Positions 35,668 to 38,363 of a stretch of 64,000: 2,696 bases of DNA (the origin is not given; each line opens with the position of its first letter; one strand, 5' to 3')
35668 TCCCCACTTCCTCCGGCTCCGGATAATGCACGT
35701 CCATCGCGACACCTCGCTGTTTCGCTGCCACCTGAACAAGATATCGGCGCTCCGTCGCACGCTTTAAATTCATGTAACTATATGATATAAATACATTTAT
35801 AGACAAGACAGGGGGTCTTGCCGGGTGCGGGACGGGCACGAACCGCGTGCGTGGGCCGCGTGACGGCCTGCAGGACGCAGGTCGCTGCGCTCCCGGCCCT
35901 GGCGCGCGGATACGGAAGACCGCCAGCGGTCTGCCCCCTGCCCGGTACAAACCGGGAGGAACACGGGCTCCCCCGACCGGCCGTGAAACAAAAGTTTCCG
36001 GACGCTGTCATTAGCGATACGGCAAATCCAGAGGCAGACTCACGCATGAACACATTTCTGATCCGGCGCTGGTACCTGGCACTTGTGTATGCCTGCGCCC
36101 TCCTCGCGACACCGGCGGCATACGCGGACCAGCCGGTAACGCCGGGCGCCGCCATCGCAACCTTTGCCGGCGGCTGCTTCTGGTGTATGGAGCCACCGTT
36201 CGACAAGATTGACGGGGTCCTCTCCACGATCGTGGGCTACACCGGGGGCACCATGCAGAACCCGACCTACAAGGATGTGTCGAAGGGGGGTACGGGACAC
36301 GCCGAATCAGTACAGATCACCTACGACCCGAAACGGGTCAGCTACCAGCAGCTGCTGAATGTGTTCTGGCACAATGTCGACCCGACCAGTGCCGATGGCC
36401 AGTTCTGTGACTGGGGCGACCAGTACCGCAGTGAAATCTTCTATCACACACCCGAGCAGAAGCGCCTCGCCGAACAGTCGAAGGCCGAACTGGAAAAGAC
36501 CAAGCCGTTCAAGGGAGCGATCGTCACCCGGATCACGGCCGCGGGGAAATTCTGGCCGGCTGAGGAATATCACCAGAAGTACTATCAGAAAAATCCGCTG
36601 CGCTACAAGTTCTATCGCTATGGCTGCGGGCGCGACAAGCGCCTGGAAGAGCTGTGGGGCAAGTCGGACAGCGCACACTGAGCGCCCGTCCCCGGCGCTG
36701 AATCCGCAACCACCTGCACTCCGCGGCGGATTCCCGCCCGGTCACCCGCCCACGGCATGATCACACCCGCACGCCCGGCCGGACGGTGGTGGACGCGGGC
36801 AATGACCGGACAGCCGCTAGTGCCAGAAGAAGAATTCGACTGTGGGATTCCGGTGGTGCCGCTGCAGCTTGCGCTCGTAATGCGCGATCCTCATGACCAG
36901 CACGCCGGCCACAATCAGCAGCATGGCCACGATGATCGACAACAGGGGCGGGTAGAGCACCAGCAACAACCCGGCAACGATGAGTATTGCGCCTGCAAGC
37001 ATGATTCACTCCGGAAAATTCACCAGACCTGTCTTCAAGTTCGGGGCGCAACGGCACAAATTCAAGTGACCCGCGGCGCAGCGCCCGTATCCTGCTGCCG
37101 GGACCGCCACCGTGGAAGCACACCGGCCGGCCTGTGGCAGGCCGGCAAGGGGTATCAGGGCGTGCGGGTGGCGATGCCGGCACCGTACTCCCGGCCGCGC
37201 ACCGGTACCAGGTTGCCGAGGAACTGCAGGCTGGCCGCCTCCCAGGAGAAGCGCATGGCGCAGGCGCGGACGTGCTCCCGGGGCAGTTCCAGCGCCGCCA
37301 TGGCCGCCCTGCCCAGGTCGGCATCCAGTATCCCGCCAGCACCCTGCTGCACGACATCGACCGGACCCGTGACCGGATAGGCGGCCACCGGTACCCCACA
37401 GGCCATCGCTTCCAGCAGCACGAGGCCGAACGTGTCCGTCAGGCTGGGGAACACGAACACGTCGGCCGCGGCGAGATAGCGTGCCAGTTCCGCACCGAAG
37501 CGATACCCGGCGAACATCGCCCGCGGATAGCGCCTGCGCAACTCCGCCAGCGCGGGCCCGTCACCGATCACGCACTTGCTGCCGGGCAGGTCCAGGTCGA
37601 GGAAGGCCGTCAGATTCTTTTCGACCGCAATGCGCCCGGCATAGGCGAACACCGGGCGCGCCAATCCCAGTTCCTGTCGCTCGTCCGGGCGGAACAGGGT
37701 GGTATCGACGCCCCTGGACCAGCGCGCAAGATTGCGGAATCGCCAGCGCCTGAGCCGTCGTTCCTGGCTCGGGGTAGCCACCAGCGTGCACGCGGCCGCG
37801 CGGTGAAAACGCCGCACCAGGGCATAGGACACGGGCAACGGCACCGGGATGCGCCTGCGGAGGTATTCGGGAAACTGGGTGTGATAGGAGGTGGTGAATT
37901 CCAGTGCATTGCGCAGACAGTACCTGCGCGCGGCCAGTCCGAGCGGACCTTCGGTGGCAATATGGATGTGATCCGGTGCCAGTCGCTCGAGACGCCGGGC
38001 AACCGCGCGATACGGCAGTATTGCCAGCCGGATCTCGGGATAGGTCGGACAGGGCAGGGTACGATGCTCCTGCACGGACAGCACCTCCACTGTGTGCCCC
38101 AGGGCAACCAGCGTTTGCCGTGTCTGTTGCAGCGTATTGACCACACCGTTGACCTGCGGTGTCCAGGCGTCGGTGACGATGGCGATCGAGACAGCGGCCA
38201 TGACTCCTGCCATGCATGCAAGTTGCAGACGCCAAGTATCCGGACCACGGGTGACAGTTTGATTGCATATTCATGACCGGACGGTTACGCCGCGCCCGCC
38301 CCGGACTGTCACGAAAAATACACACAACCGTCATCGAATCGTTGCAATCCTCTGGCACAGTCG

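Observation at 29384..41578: Dense lipid-remodelling cluster with Pho-box-like sites: candidate phosphate-starvation glycolipid switch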

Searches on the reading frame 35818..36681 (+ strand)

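Call 7: search_protein_families(library=pfam, proteins=[window:35818-36681:+], max_evalue=0.01)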
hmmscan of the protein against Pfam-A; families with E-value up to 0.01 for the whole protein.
window:35818-36681:+ (287 aa): 1 family
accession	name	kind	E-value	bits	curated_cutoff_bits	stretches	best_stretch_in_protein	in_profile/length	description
PF01625.27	PMSR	-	6.7e-66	221.7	23.7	1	114-264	2-152/153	Peptide methionine sulfoxide reductase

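Call 8: search_protein_families(library=ncbifam, proteins=[window:35818-36681:+], max_evalue=0.001)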
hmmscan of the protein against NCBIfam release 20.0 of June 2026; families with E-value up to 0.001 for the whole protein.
window:35818-36681:+ (287 aa): 5 families
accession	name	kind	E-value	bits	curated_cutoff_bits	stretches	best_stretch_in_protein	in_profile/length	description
TIGR00401.1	msrA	equivalog_domain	1e-59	201.3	108.1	1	113-263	2-152/153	peptide-methionine (S)-S-oxide reductase MsrA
NF004042.0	PRK05550.1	equivalog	2e-58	197.9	330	1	111-262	134-282/293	bifunctional methionine sulfoxide reductase B/A protein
NF010625.0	PRK14018.1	equivalog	8.1e-40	136.8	522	1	116-263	203-347/521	bifunctional peptide-methionine (S)-S-oxide reductase MsrA/peptide-methionine (R)-S-oxide reductase MsrB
NF004038.0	PRK05528.1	equivalog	5.2e-17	62.4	200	1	116-261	6-142/157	peptide-methionine (S)-S-oxide reductase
NF041383.1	Trx_VPGUxxT_two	exception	6e-06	26.1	275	1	110-182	144-199/287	VPGUxxT family thioredoxin-like (seleno)protein, type 2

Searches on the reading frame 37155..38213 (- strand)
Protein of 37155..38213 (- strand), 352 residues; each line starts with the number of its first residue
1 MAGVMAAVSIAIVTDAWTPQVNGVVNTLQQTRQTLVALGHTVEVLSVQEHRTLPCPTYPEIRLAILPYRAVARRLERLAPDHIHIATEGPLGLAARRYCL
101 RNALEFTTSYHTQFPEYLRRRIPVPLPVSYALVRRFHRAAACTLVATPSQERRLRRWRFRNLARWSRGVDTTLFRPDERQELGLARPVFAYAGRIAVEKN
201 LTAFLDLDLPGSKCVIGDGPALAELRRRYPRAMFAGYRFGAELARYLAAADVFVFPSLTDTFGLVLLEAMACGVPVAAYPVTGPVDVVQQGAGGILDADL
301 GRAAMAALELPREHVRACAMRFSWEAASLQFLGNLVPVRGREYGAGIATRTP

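Call 7: search_protein_families(library=pfam, proteins=[window:37155-38213:-], max_evalue=0.01)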
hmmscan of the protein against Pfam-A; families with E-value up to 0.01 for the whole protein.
window:37155-38213:- (352 aa): 5 families
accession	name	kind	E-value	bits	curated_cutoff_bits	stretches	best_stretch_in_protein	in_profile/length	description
PF13692.12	Glyco_trans_1_4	-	4.8e-21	75.9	27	1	214-299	37-128/142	Glycosyl transferases group 1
PF13439.12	Glyco_transf_4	-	4.7e-17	63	28.5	1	21-172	1-169/170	Glycosyltransferase Family 4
PF00534.26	Glycos_transf_1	-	9.1e-17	61.6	26.4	1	179-296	6-139/172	Glycosyl transferases group 1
PF20706.3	GT4-conflict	-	3e-07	30.2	26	1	241-278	273-310/385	Family 4 Glycosyltransferase in conflict systems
PF13579.12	Glyco_trans_4_4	-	2.6e-05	25.1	29.7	1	22-160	1-148/158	Glycosyl transferase 4-like domain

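Call 8: search_protein_families(library=ncbifam, proteins=[window:37155-38213:-], max_evalue=0.001)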
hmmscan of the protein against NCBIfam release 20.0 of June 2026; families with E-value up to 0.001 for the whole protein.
window:37155-38213:- (352 aa): 22 families
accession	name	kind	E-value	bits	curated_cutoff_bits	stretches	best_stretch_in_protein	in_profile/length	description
NF053787.1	GlcN_PG_synth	equivalog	3.7e-22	78.7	480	1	25-305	28-317/361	N-acetylglucosaminyl phosphatidylglycerol synthase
TIGR04047.1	MSMEG_0565_glyc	hypoth_equivalog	2.7e-13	49.7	259.85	1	231-330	258-366/373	MSMEG_0565 family glycosyltransferase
TIGR03999.1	thiol_BshA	equivalog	5.4e-13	48.6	273.7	1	215-315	234-340/375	N-acetyl-alpha-D-glucosaminyl L-malate synthase BshA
TIGR03088.1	stp2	hypoth_equivalog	2.5e-11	43.2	409.05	1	232-306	257-329/374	TIGR03088 family PEP-CTERM/XrtA system glycosyltransferase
NF049988.1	MGlcDAGSynMgs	equivalog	4.8e-11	42.6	400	2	208-277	241-317/398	alpha-monoglucosyldiacylglycerol synthase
TIGR03449.1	mycothiol_MshA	equivalog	1.7e-10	40.4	462.5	1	241-296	295-350/406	D-inositol-3-phosphate glycosyltransferase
TIGR02149.1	glgA_Coryne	subfamily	3.8e-10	39.5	302.4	1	242-296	276-330/391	glycogen synthase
NF047684.1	TeichurnBiosyTuaC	equivalog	1.4e-09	37.4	550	1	181-286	214-326/391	teichuronic acid biosynthesis protein TuaC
NF041876.1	EPS_EpsE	equivalog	1.9e-09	37.3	400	1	242-306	288-352/389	exopolysaccharide biosynthesis GT4 family glycosyltransferase EpsE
TIGR02472.1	sucr_P_syn_N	equivalog_domain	7.8e-09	34.9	576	1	250-298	341-389/439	sucrose-phosphate synthase, putative, glycosyltransferase domain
NF038229.1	Glyco4_Geo_Pelo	equivalog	2.7e-08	33.2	400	1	227-305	215-293/338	GPMC system family 4 glycosyltransferase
TIGR02470.1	sucr_synth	equivalog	7.2e-07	27.7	810.4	1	242-295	635-689/784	sucrose synthase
NF053513.1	Gtran_IagA_BgsA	equivalog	7.3e-07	28.5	460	1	232-276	218-262/333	LTA glycolipid anchor biosynthesis glycosyltransferase, IagA/BgsA family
NF047880.1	glyco_SdgA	exception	3.4e-06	25.9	800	1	238-297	378-438/488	serine-aspartate repeat adhesin O-glycosyltransferase SdgA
NF038295.1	EPS_HpsP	equivalog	5e-06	25.8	550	1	234-298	272-337/388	hormogonium polysaccharide biosynthesis glycosyltransferase HpsP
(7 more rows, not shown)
